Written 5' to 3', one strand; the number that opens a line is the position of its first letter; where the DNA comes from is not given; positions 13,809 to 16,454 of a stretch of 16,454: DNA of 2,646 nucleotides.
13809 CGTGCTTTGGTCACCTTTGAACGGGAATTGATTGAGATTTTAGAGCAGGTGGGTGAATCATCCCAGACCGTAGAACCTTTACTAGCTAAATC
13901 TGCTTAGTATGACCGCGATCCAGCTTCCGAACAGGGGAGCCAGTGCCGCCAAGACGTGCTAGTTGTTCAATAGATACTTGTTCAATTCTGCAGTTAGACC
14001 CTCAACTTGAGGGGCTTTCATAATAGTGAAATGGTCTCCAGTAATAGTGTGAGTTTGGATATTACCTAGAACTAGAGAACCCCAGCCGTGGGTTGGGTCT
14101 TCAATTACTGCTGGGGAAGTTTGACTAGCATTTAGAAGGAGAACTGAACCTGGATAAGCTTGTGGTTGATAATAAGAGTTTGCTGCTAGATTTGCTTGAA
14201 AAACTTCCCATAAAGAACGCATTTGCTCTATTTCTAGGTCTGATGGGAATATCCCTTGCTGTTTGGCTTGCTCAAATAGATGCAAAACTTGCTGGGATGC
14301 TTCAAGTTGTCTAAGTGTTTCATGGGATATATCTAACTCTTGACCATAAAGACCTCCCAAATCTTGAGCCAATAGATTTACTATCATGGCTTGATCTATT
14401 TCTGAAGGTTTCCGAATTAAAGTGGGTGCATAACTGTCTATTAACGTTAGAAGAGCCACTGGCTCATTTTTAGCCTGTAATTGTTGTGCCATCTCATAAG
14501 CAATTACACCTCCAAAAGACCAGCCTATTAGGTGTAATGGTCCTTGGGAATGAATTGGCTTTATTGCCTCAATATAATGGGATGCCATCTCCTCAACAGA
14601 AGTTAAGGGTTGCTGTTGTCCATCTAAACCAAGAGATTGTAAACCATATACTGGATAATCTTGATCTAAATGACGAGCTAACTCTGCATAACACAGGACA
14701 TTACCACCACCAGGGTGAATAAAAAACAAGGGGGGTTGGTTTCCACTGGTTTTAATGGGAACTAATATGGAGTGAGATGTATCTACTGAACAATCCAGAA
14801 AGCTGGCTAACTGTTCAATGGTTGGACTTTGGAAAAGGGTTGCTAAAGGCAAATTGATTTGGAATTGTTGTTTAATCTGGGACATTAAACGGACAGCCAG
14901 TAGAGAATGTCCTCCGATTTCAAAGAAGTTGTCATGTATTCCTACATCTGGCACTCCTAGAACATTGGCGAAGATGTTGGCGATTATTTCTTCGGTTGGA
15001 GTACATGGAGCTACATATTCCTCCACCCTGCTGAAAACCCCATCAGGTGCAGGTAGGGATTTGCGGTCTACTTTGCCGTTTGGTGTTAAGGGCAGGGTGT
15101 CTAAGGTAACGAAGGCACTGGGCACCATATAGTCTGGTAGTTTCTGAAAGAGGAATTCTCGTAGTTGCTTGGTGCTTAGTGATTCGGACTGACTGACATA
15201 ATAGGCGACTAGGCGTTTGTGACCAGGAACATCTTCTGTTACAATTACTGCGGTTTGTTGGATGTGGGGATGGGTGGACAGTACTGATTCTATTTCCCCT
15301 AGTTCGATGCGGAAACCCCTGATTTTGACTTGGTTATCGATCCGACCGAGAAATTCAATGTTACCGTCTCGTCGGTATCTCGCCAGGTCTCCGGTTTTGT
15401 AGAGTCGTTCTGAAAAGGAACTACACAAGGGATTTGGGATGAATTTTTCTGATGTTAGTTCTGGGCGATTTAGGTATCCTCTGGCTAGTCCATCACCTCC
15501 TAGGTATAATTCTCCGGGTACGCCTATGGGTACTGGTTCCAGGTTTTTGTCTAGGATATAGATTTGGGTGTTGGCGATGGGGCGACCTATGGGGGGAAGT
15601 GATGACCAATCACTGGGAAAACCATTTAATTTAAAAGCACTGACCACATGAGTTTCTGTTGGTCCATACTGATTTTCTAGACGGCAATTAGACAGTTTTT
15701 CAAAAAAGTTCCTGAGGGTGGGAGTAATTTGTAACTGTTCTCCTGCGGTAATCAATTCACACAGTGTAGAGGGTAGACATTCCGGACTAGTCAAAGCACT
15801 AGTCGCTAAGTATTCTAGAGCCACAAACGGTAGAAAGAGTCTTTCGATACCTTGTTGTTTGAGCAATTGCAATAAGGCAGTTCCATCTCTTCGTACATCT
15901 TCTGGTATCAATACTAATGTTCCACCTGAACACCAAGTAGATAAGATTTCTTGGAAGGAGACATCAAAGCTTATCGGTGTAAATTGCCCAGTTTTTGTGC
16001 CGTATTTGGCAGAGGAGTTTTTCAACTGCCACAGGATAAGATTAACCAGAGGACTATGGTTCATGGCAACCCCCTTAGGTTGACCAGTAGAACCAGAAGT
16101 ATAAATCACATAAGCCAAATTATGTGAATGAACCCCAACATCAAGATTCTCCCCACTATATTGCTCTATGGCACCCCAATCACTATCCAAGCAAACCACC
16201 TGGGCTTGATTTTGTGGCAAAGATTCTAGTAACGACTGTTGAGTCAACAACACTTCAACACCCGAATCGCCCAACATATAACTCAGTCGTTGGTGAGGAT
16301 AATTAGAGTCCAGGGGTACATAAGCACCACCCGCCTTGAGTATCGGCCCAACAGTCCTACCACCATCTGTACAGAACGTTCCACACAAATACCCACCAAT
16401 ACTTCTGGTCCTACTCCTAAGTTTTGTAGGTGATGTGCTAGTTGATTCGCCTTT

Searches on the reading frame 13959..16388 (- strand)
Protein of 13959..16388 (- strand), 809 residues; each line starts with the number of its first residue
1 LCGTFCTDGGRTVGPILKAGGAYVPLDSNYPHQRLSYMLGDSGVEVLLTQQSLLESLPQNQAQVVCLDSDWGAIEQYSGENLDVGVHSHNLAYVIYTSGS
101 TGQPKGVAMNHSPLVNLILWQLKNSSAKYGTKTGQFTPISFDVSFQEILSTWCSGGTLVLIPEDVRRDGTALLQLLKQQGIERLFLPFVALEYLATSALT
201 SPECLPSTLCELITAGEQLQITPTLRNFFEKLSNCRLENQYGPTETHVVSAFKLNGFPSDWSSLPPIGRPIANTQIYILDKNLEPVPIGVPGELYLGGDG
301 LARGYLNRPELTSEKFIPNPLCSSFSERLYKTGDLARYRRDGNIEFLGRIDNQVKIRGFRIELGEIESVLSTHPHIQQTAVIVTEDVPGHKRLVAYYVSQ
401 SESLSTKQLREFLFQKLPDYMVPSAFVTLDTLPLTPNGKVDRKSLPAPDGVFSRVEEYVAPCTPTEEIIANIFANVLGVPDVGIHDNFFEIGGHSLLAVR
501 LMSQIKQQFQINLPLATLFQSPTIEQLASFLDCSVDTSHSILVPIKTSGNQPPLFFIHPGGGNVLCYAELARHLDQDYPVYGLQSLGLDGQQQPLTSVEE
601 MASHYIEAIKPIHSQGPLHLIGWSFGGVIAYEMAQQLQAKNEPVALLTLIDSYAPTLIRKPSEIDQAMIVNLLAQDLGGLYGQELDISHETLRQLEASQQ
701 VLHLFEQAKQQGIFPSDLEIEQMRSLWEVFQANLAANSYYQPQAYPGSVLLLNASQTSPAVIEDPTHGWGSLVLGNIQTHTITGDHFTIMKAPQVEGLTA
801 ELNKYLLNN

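Call 11: search_protein_families(library=pfam, proteins=[window:13959-16388:-])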
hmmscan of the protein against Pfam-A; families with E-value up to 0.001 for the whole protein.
window:13959-16388:- (809 aa): 6 families
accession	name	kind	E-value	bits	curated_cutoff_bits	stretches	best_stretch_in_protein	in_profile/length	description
PF00501.34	AMP-binding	-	7.1e-59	200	29.9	1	16-306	66-384/384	AMP-binding enzyme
PF00975.26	Thioesterase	-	1.1e-37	130.9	26.4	1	553-799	2-219/226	Thioesterase domain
PF00550.31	PP-binding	-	7.9e-18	64.9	20.8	1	468-531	2-67/67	Phosphopantetheine attachment site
PF13193.12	AMP-binding_C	-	1.2e-13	52.2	24.5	1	365-439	1-76/76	AMP-binding enzyme C-terminal domain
PF00561.26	Abhydrolase_1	-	1.6e-11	44.8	25.8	1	552-706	1-150/245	alpha/beta hydrolase fold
PF12697.13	Abhydrolase_6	-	1.1e-07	33.2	26.3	1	554-678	1-113/217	Alpha/beta hydrolase family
